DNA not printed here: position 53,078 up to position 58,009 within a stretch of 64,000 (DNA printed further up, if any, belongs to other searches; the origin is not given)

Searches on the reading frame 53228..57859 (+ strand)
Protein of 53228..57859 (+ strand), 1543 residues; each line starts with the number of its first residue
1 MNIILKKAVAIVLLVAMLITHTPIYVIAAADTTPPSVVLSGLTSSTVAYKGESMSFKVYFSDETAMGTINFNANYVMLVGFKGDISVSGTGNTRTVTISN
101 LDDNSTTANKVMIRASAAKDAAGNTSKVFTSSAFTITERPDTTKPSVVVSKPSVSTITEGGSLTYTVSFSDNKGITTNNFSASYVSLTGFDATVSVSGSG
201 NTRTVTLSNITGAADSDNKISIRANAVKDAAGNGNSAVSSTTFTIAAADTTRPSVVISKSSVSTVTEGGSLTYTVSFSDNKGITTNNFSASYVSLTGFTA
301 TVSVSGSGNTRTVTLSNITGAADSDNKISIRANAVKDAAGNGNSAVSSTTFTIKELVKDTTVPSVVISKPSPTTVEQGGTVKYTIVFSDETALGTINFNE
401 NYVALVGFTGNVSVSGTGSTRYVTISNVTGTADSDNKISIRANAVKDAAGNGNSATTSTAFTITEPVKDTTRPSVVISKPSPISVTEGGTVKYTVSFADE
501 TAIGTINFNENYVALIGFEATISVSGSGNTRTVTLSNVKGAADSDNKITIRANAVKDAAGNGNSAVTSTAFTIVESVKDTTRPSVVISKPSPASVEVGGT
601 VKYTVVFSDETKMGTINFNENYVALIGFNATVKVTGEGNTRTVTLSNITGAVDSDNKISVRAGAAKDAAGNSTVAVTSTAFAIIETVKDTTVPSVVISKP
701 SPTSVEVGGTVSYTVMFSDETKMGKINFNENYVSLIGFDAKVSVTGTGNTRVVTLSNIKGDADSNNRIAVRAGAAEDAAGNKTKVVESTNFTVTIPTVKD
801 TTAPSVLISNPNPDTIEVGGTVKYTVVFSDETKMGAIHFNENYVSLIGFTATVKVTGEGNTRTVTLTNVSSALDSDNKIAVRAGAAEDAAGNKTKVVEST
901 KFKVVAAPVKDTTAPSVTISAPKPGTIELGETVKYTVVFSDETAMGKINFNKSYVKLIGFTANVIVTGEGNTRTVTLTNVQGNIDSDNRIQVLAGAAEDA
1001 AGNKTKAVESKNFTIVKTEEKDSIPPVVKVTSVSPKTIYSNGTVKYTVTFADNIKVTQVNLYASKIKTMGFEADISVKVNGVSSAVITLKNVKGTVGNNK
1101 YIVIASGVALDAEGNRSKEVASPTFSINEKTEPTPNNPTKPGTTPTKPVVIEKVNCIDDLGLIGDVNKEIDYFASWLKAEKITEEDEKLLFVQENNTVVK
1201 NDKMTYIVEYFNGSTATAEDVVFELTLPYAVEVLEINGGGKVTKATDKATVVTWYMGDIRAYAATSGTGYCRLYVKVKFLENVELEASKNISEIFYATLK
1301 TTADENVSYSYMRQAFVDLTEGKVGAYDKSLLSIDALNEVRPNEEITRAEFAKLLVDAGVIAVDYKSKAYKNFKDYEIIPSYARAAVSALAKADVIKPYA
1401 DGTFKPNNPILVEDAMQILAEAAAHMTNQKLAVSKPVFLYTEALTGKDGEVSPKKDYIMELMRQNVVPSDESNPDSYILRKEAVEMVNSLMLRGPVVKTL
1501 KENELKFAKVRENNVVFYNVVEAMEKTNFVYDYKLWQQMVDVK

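Call 3: search_protein_families(library=pfam, proteins=[window:53228-57859:+], max_evalue=1)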
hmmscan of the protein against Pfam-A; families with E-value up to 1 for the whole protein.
window:53228-57859:+ (1543 aa): 8 families
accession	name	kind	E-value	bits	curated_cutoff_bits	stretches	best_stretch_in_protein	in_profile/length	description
PF19078.6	Big_12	-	1.7e-20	73.6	27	7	911-1015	1-102/102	Bacterial Ig-like domain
PF00395.25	SLH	-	4.2e-13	49.5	20.8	2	1372-1410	1-38/44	S-layer homology domain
PF13205.12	Big_5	-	1e-10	42.7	23.6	5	579-675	1-97/105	Bacterial Ig-like domain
PF18911.6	PKD_4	-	5.4e-05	23.6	27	2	251-312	15-76/85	PKD domain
PF11034.13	Grg1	-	0.02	15.5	25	0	870-895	29-54/67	Glucose-repressible protein Grg1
PF17216.9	Rrp44_CSD1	-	0.15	12.2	22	0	815-861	10-56/148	Rrp44-like cold shock domain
PF15418.12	DUF4625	-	0.17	12.6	27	0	31-70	10-53/131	Domain of unknown function (DUF4625)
PF16458.10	Beta-prism_lec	-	0.68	10.6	25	1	651-675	17-41/131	Beta-prism lectin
